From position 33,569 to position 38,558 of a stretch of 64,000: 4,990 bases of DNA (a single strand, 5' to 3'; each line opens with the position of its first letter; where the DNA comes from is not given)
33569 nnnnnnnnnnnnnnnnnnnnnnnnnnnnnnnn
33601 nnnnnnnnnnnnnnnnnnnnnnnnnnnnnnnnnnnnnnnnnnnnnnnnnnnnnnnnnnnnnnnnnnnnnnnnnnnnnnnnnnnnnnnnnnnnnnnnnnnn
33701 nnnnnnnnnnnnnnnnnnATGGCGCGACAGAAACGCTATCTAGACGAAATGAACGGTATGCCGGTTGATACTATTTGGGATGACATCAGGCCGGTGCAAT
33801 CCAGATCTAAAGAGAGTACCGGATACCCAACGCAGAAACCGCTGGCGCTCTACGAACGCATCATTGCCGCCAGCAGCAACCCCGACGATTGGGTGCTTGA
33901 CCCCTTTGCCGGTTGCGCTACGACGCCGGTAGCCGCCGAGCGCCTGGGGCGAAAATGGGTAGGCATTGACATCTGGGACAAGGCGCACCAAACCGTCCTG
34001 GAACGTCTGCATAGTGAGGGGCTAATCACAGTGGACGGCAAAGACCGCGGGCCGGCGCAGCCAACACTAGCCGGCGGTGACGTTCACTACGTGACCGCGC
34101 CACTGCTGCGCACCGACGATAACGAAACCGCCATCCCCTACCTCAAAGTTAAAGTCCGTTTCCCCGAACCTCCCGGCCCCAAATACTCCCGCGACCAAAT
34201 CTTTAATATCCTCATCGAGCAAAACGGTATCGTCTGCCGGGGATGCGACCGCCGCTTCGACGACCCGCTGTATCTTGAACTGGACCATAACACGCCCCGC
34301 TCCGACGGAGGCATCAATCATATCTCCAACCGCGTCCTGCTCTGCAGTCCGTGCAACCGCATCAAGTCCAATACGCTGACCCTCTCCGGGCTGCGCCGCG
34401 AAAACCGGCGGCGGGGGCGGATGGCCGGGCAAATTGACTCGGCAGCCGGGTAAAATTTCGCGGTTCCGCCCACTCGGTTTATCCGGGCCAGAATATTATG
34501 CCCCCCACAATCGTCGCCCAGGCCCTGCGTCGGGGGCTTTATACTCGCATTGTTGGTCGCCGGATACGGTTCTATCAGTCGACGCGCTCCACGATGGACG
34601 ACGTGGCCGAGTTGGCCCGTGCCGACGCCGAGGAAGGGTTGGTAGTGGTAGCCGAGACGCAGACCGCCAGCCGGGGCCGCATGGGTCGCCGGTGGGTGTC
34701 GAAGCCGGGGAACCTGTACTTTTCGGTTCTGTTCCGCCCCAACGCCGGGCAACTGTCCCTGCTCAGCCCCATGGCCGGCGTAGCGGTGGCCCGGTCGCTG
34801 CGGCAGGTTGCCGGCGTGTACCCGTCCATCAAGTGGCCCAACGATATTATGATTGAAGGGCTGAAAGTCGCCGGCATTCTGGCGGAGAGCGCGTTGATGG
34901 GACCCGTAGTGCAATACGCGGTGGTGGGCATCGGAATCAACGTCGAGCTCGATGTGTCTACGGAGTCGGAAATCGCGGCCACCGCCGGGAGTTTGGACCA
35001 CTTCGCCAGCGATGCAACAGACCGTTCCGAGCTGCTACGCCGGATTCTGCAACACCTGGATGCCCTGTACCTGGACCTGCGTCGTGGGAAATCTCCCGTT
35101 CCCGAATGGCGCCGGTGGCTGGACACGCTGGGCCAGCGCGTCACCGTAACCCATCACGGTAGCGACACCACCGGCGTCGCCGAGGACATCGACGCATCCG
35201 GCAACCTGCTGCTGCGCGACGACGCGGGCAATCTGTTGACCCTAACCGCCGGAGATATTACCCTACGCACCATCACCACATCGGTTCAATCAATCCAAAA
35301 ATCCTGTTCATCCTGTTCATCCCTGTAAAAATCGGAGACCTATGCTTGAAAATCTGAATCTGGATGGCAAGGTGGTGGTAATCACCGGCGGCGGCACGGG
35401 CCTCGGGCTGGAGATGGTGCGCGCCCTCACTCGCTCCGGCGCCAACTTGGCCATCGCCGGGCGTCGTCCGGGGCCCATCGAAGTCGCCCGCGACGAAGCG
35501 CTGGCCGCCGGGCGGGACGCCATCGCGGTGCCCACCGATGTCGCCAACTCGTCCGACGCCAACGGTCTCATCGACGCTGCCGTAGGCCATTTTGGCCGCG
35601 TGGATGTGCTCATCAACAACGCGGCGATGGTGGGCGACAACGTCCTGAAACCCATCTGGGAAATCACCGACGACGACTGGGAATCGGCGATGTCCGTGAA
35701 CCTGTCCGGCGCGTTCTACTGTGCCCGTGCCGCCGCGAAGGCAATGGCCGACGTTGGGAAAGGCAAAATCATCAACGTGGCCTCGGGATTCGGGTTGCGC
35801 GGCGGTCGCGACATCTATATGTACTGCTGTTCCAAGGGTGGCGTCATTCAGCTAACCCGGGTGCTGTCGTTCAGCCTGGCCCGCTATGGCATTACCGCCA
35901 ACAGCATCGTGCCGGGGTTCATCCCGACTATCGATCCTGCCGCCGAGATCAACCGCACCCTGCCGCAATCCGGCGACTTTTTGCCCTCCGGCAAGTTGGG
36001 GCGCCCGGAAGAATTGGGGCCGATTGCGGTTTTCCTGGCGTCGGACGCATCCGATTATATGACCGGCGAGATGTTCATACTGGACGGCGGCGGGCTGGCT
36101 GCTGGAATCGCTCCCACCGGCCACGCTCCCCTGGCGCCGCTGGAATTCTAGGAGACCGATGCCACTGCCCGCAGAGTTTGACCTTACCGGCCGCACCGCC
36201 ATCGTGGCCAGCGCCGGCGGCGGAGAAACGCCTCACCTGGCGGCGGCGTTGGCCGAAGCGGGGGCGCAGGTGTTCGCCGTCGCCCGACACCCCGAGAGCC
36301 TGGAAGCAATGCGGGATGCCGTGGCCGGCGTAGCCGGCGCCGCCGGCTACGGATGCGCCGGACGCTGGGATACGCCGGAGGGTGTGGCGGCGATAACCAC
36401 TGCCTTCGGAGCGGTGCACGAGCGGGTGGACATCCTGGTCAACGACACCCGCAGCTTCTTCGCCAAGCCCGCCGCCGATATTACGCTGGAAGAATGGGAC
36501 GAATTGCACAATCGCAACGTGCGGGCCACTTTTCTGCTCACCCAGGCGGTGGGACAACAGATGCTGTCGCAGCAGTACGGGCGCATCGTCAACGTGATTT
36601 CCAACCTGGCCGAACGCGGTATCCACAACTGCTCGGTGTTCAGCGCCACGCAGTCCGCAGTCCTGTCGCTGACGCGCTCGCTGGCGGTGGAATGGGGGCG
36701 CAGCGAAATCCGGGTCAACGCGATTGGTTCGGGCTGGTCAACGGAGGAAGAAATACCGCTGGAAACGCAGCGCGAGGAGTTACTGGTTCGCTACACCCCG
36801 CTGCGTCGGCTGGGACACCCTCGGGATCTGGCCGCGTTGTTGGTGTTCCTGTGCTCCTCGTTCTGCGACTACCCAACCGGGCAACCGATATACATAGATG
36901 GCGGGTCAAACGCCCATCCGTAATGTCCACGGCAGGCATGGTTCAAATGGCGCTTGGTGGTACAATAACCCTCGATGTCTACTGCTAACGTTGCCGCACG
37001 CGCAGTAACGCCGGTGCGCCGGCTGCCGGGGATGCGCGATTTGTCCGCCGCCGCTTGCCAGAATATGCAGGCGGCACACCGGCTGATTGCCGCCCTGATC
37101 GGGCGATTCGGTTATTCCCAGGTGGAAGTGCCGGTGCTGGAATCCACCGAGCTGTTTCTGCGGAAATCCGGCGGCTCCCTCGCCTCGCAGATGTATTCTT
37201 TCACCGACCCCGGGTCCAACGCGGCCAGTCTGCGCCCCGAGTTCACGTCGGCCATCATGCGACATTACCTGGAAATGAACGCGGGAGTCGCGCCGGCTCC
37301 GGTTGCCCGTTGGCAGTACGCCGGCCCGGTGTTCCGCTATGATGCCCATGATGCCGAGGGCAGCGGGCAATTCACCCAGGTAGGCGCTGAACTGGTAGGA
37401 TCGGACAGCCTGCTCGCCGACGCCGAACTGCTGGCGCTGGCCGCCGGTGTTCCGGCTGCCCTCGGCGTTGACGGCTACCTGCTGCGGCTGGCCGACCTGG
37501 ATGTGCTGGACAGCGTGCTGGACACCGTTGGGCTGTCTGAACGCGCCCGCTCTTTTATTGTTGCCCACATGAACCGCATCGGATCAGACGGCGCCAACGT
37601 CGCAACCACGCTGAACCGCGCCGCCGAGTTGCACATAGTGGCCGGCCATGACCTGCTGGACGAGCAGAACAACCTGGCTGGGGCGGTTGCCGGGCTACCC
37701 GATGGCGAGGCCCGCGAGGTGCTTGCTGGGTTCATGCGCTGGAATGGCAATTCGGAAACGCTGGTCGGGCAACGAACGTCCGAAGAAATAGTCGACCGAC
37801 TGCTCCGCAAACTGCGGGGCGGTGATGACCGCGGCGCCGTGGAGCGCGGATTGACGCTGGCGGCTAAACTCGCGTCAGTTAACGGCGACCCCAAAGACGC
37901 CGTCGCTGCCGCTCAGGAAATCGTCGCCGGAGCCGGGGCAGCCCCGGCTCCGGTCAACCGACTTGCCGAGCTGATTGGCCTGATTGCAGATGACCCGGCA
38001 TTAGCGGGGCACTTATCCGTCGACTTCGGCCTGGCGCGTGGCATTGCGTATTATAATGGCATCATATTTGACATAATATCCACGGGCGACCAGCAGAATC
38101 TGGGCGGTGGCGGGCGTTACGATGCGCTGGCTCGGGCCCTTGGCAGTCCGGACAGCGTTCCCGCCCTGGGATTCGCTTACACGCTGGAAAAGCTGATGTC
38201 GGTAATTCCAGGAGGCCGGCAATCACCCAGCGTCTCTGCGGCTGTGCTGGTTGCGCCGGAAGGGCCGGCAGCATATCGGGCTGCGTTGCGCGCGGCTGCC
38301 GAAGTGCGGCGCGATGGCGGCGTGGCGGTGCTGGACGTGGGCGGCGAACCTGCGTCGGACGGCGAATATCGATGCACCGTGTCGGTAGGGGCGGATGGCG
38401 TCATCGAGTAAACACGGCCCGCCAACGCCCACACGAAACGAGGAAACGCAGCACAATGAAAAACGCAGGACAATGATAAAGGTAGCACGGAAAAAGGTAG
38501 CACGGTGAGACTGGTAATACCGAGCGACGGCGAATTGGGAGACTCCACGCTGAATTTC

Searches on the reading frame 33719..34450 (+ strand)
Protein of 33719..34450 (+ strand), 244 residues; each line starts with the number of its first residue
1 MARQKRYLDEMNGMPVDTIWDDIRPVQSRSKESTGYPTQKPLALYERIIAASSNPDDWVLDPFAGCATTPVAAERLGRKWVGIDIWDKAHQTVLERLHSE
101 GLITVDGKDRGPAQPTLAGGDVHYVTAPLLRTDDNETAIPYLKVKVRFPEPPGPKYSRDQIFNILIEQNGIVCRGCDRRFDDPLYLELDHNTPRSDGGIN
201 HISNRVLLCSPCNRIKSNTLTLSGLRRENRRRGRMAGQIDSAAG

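Call 50: search_protein_families(library=pfam, proteins=[window:33719-34450:+], max_evalue=0.0001)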
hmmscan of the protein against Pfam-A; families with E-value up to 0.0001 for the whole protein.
window:33719-34450:+ (244 aa): 3 families
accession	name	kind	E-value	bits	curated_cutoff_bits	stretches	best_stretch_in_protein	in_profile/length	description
PF01555.25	N6_N4_Mtase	-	1.6e-23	84.3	26.7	1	9-92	133-218/221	DNA methylase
PF01844.29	HNH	-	1.4e-09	38.4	21.4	1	173-218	1-46/47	HNH endonuclease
PF14279.12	HNH_5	-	6.6e-06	26.4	27.5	1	173-220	1-47/56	HNH endonuclease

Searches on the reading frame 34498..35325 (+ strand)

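Call 50: search_protein_families(library=pfam, proteins=[window:34498-35325:+], max_evalue=0.0001)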
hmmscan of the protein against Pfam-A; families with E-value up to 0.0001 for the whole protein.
window:34498-35325:+ (276 aa): 2 families
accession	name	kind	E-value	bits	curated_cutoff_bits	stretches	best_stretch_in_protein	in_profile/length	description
PF03099.24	BPL_LplA_LipB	-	2.6e-20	73.1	21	1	28-148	4-133/133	Biotin/lipoate A/B protein ligase family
PF02237.23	BPL_C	-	2.7e-10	40.4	21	1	210-257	1-48/48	Biotin protein ligase C terminal domain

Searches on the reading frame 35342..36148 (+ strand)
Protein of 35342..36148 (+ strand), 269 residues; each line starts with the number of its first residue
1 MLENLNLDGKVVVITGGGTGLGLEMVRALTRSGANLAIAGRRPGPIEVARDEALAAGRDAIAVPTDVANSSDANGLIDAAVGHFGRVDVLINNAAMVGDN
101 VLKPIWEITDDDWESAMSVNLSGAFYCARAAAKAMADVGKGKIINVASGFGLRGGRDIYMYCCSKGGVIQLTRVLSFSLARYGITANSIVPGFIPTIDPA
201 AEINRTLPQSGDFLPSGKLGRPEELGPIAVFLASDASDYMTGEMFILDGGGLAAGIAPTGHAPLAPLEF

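Call 50: search_protein_families(library=pfam, proteins=[window:35342-36148:+], max_evalue=0.0001)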
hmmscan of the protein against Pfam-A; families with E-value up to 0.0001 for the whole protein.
window:35342-36148:+ (269 aa): 3 families
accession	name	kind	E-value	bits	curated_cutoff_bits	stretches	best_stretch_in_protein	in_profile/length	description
PF13561.12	adh_short_C2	-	4.5e-51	174.1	27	1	19-250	6-234/236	Enoyl-(Acyl carrier protein) reductase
PF00106.31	adh_short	-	1.8e-49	168.3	26.6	1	10-196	1-184/195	short chain dehydrogenase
PF08659.16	KR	-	2.2e-11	44.4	22.6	1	12-137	3-129/180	KR domain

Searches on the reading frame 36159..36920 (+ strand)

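Call 50: search_protein_families(library=pfam, proteins=[window:36159-36920:+], max_evalue=0.0001)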
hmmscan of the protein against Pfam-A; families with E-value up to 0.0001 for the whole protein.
window:36159-36920:+ (254 aa): 2 families
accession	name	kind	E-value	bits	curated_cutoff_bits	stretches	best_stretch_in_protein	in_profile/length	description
PF13561.12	adh_short_C2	-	3.3e-39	135.3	27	1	26-250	11-235/236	Enoyl-(Acyl carrier protein) reductase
PF00106.31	adh_short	-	2.9e-30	105.7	26.6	1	13-192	2-180/195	short chain dehydrogenase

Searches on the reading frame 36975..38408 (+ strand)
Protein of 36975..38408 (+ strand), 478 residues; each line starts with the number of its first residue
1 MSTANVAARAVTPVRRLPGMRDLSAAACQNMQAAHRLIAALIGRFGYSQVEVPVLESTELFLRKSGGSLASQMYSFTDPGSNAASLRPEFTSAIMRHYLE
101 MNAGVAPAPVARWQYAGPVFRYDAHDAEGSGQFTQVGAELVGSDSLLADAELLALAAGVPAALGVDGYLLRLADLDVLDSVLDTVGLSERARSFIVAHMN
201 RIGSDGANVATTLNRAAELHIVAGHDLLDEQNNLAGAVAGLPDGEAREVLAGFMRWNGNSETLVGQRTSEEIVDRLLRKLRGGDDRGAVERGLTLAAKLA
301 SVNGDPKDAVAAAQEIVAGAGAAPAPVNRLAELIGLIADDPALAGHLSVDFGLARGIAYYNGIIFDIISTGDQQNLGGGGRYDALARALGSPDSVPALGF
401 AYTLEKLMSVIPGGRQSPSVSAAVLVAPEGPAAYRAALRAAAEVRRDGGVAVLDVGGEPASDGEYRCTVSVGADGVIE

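Call 3: search_protein_families(library=pfam, proteins=[window:36975-38408:+], max_evalue=0.01)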
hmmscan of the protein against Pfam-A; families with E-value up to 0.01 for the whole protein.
window:36975-38408:+ (478 aa): 1 family
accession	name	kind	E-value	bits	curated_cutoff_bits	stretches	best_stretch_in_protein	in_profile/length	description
PF13393.11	tRNA-synt_His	-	6.6e-49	167.2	25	2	19-202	1-180/308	Histidyl-tRNA synthetase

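Call 4: search_protein_families(library=ncbifam, proteins=[window:36975-38408:+], max_evalue=0.01)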
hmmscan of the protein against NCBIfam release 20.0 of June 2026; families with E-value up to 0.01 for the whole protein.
window:36975-38408:+ (478 aa): 21 families
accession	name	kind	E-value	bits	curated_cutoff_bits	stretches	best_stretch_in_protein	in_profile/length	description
TIGR00442.1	hisS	equivalog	6.6e-60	203.2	286.75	2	16-212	2-198/406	histidine--tRNA ligase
TIGR00443.1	hisZ_biosyn_reg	equivalog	7.6e-59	199.4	271.65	1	21-411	1-312/314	ATP phosphoribosyltransferase regulatory subunit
NF008953.0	PRK12295.1-6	equivalog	1.7e-51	175.3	384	1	27-408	8-376/384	ATP phosphoribosyltransferase regulatory subunit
NF008950.0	PRK12295.1-3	equivalog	7.7e-38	130.8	492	1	26-408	8-375/387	ATP phosphoribosyltransferase regulatory subunit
NF008940.0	PRK12292.2-3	equivalog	8.8e-37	126.8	450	2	296-447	205-358/404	ATP phosphoribosyltransferase regulatory subunit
NF008941.0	PRK12292.2-4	equivalog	4e-34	118.2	447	2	19-193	12-184/393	ATP phosphoribosyltransferase regulatory subunit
NF008945.0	PRK12292.3-3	equivalog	2.2e-27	96.1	409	2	30-201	17-179/368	ATP phosphoribosyltransferase regulatory subunit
NF008949.0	PRK12295.1-2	equivalog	1e-26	94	420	1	37-400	14-366/379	ATP phosphoribosyltransferase regulatory subunit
NF008951.0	PRK12295.1-4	equivalog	1.3e-26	93.4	364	1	46-408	21-367/374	ATP phosphoribosyltransferase regulatory subunit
NF008952.0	PRK12295.1-5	equivalog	6.3e-26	91.4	360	1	32-399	9-347/363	ATP phosphoribosyltransferase regulatory subunit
NF008942.0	PRK12292.2-5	equivalog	2.7e-25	88.9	643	2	19-199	14-193/434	ATP phosphoribosyltransferase regulatory subunit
NF008935.0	PRK12292.1-1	equivalog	6.7e-25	87.8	350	2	22-205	12-193/382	ATP phosphoribosyltransferase regulatory subunit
NF009086.0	PRK12421.1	equivalog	2.6e-24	85.9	318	2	21-196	14-187/389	ATP phosphoribosyltransferase regulatory subunit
NF008943.0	PRK12292.3-1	equivalog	4e-23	82.1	690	2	8-210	17-211/403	ATP phosphoribosyltransferase regulatory subunit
NF009085.0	PRK12420.1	equivalog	7.7e-23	81.5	540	2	35-206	25-197/426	histidine--tRNA ligase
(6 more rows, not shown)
